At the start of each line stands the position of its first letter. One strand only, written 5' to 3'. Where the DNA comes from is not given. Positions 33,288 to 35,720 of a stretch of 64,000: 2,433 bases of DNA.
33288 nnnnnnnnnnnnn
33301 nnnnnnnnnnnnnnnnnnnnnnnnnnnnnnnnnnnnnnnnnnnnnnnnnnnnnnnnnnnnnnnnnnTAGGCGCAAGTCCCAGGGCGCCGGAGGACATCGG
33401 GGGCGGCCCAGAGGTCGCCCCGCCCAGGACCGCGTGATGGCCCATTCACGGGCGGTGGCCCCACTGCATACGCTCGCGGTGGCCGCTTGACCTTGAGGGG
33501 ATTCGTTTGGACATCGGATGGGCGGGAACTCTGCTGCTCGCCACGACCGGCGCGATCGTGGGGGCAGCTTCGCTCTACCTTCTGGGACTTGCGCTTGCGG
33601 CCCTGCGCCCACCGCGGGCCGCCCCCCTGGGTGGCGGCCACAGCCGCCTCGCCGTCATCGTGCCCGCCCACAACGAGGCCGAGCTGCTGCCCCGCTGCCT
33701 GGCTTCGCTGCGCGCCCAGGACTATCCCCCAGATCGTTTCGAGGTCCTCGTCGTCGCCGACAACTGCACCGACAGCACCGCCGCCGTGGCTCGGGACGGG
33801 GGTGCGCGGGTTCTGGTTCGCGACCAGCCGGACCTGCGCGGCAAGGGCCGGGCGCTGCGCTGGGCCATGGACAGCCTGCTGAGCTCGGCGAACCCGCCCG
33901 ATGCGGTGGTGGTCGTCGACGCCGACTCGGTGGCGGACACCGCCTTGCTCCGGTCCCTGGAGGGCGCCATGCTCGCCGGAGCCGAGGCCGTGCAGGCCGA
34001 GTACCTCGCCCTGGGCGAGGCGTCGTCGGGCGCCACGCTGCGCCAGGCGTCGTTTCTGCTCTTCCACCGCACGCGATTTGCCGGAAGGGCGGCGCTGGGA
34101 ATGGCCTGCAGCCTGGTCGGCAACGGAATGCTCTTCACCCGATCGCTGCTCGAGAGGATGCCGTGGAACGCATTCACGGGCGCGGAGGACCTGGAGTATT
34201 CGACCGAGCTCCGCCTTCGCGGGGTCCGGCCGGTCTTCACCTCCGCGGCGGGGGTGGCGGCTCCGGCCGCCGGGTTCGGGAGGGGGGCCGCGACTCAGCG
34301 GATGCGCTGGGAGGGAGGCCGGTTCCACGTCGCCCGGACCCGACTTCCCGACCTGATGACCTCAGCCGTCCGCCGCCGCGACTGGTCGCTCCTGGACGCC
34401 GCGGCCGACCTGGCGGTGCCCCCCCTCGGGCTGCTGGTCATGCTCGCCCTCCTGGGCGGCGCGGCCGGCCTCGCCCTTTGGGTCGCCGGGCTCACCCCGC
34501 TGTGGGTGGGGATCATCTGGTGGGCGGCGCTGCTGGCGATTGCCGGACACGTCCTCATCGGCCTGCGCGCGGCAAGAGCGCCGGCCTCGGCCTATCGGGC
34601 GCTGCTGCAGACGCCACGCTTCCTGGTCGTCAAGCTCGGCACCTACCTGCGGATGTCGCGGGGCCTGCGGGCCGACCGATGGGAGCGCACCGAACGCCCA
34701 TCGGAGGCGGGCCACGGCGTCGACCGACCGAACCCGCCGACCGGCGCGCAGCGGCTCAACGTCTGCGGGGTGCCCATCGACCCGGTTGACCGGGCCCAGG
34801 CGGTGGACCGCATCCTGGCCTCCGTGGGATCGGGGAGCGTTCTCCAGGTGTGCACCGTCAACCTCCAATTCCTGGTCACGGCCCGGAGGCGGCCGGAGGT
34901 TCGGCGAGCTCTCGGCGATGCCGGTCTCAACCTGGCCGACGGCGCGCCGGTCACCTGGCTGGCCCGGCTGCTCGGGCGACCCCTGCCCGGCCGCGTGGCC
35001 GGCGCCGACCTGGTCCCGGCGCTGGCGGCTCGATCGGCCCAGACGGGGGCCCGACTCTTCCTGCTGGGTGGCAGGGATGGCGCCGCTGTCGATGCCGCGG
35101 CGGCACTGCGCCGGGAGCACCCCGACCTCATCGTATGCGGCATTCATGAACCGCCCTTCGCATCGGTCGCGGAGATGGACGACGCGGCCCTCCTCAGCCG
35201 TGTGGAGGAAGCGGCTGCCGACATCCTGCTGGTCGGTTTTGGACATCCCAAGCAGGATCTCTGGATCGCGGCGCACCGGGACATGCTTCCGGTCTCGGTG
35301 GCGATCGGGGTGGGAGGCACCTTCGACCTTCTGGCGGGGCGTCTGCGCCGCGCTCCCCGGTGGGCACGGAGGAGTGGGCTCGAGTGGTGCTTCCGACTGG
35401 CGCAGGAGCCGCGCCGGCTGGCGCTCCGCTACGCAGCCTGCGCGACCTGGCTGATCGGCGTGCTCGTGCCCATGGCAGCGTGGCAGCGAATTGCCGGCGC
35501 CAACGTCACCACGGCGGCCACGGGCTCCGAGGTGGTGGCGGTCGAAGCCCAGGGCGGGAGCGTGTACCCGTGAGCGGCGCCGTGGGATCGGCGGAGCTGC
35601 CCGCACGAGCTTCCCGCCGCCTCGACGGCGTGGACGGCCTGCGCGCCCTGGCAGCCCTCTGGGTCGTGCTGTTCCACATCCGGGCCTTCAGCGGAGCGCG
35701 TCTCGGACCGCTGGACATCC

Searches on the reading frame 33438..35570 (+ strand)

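Call 53: search_protein_families(library=pfam, proteins=[window:33438-35570:+], max_evalue=0.0001)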
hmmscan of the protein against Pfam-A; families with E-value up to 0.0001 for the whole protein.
window:33438-35570:+ (711 aa): 4 families
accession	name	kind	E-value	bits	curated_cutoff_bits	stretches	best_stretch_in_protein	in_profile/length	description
PF03808.19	Glyco_tran_WecG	-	3.9e-56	189.9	27.4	1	496-665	2-168/168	Glycosyl transferase WecG/TagA/CpsF family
PF13641.12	Glyco_tranf_2_3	-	2.9e-20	73.7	27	1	70-291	2-227/230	Glycosyltransferase like family 2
PF00535.33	Glycos_transf_2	-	1.3e-16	61.4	23.3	1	73-205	2-131/168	Glycosyl transferase family 2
PF13632.12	Glyco_trans_2_3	-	5.1e-11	43.2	27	1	157-367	2-191/198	Glycosyl transferase family group 2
